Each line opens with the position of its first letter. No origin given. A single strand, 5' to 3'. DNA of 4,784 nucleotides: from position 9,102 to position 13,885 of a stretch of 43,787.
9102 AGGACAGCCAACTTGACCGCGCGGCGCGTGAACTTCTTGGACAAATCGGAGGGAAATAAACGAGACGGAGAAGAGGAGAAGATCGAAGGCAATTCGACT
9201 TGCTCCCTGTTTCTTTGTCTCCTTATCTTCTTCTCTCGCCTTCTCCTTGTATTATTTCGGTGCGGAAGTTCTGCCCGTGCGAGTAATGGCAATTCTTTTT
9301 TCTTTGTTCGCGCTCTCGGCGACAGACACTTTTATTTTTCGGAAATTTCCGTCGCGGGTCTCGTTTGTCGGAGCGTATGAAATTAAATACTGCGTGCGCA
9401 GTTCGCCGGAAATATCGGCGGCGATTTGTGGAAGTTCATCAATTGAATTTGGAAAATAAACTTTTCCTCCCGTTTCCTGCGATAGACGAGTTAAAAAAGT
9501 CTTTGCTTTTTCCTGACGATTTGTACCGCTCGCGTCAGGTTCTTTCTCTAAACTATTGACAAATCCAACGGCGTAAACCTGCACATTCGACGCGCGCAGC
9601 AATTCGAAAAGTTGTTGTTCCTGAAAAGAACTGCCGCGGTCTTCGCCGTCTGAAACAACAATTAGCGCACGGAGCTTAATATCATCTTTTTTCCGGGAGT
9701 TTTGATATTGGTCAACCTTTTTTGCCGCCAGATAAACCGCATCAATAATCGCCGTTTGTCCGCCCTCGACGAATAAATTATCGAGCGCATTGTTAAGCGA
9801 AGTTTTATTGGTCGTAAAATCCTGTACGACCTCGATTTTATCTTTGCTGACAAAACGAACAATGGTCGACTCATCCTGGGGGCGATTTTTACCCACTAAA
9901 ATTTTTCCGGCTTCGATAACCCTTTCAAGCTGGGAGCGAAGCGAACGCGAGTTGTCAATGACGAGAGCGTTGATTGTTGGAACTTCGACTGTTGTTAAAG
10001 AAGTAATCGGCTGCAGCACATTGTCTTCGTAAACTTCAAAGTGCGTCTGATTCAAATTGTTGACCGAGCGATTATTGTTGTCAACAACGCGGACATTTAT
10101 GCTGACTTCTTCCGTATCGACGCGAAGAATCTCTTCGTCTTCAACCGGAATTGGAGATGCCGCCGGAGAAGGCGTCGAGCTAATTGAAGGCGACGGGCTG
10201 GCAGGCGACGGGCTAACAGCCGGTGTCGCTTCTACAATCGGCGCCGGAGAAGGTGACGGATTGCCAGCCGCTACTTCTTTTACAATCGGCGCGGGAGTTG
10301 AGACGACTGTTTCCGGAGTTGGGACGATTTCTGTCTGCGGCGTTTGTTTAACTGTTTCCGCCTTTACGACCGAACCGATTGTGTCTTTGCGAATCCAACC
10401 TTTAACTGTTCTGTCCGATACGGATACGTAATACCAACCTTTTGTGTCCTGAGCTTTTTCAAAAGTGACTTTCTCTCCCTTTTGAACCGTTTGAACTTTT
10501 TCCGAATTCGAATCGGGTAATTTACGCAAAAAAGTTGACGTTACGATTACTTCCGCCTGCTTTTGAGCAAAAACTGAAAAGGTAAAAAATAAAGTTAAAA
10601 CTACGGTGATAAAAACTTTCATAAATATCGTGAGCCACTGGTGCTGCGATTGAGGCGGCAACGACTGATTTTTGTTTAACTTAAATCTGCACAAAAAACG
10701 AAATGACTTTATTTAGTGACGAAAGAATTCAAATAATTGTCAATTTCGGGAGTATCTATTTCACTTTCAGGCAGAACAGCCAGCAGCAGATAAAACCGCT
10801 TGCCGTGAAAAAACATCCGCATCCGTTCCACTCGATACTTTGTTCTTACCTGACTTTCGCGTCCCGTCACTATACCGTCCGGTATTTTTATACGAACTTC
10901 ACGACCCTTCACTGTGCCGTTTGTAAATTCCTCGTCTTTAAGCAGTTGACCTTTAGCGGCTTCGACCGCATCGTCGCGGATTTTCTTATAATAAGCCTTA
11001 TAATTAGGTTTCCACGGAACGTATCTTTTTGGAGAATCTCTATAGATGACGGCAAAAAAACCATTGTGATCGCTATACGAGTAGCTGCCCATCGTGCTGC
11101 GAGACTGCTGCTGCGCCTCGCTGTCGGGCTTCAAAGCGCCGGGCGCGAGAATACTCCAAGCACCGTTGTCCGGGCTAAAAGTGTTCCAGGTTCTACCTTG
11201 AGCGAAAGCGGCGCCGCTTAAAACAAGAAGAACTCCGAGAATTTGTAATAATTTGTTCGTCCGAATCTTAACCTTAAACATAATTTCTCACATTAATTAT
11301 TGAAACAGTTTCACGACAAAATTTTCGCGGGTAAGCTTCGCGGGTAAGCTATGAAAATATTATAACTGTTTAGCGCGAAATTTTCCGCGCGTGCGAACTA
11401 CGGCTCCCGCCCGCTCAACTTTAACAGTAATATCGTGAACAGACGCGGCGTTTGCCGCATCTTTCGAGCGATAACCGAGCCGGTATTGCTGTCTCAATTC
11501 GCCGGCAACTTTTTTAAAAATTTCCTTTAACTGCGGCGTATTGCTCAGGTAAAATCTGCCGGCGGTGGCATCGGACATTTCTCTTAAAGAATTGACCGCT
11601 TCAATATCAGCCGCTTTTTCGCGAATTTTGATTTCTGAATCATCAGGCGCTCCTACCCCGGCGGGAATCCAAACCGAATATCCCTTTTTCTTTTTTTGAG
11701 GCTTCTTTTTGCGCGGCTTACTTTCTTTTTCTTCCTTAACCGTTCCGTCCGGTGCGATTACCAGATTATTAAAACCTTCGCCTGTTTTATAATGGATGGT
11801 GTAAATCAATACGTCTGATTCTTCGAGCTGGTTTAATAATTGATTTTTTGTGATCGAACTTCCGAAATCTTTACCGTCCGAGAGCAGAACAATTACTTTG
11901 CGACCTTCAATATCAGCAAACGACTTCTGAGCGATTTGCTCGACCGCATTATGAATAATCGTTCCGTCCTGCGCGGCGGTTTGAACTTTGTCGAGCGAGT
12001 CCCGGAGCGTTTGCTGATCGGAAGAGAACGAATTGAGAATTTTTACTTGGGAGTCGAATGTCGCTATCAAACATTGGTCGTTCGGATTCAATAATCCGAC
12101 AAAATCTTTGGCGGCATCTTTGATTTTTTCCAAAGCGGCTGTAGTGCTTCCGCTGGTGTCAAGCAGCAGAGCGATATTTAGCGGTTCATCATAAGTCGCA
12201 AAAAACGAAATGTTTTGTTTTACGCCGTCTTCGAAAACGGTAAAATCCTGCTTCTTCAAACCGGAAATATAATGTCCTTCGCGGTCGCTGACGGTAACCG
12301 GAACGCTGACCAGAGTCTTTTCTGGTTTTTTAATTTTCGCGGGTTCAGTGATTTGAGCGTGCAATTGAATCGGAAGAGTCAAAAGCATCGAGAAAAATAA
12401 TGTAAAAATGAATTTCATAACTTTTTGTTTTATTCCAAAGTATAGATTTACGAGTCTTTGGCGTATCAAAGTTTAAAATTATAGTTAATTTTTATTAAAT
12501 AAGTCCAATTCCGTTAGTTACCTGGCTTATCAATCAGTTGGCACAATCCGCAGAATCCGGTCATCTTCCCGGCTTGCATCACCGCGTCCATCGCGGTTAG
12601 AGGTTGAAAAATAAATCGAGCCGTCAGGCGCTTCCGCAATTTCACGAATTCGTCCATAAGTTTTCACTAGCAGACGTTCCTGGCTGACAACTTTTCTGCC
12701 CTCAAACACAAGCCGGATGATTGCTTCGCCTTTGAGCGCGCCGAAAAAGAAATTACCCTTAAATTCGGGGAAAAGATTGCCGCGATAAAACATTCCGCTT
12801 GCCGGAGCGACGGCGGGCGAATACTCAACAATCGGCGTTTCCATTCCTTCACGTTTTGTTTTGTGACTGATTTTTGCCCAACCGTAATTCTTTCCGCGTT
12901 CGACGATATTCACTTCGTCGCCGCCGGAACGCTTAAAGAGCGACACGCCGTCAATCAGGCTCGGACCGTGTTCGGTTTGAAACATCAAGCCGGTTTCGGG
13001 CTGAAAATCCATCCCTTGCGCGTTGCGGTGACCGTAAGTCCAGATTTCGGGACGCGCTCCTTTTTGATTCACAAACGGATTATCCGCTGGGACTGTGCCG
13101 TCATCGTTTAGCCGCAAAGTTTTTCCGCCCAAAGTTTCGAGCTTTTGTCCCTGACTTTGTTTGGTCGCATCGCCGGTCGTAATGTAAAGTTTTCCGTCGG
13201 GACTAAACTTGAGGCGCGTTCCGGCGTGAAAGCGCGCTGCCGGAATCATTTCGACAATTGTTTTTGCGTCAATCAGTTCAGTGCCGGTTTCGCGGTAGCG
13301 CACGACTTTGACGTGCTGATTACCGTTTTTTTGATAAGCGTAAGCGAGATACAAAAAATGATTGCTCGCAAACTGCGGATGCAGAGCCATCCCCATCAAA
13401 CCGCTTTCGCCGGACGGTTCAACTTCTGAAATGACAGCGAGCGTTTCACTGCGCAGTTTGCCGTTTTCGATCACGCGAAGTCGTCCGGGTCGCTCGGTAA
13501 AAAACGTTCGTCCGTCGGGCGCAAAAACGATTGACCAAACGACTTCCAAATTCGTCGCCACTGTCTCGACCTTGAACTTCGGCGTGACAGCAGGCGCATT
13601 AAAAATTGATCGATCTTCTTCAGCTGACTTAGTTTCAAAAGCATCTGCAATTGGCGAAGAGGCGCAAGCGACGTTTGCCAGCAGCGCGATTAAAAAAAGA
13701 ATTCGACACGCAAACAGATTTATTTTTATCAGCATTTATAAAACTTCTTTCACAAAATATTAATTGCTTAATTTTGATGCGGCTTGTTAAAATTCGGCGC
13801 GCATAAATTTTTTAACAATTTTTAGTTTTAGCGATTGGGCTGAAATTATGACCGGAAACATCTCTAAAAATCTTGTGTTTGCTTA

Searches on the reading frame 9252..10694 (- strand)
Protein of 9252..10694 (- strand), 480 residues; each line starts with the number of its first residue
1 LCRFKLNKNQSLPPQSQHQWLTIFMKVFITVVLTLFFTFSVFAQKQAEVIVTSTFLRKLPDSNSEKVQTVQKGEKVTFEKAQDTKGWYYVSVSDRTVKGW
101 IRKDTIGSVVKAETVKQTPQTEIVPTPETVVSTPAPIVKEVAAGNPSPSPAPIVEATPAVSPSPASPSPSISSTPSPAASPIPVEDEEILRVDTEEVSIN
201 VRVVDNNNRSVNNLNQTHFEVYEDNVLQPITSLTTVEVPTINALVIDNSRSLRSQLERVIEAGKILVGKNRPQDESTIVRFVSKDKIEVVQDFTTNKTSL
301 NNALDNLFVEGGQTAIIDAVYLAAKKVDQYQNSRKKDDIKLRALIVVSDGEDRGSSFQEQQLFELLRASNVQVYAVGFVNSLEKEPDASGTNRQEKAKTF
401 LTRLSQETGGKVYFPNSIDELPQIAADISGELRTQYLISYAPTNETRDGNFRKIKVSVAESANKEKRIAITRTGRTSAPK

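Call 52: search_protein_families(library=pfam, proteins=[window:9252-10694:-], max_evalue=0.00001)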
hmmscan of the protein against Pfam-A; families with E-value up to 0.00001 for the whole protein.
window:9252-10694:- (480 aa): 3 families
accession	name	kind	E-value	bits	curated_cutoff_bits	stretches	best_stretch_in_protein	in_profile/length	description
PF00092.34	VWA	-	7.8e-13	49.4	23.8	1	244-425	4-172/174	von Willebrand factor type A domain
PF13519.12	VWA_2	-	8.1e-11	42.9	27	1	244-350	3-106/107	von Willebrand factor type A domain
PF08239.17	SH3_3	-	1.3e-07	32.1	27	1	53-105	2-52/54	Bacterial SH3 domain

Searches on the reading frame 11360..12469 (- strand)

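Call 52: search_protein_families(library=pfam, proteins=[window:11360-12469:-], max_evalue=0.00001)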
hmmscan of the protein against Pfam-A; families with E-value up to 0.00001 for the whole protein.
window:11360-12469:- (369 aa): 2 families
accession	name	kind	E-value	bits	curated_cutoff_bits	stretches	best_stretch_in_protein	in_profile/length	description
PF13519.12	VWA_2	-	9.7e-14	52.3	27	1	100-200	2-107/107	von Willebrand factor type A domain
PF00092.34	VWA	-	1.4e-13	51.9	23.8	1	98-228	1-140/174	von Willebrand factor type A domain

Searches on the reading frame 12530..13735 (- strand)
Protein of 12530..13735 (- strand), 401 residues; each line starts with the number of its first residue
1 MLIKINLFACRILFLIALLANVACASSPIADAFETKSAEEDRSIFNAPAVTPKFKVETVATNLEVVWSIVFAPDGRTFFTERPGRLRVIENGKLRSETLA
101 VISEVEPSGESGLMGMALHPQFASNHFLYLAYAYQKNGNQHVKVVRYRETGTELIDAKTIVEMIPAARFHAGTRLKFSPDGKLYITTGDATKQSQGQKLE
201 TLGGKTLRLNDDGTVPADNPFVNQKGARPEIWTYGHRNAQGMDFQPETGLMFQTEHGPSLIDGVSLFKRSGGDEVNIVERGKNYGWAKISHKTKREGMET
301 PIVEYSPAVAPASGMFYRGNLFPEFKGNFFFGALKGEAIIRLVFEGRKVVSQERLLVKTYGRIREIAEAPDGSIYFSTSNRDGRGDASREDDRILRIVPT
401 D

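Call 52: search_protein_families(library=pfam, proteins=[window:12530-13735:-], max_evalue=0.00001)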
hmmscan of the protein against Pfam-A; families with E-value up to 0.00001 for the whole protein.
window:12530-13735:- (401 aa): 1 family
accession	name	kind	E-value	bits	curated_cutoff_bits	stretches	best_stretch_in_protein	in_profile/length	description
PF07995.17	GSDH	-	1.3e-102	343.9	25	1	64-384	2-329/332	Glucose / Sorbosone dehydrogenase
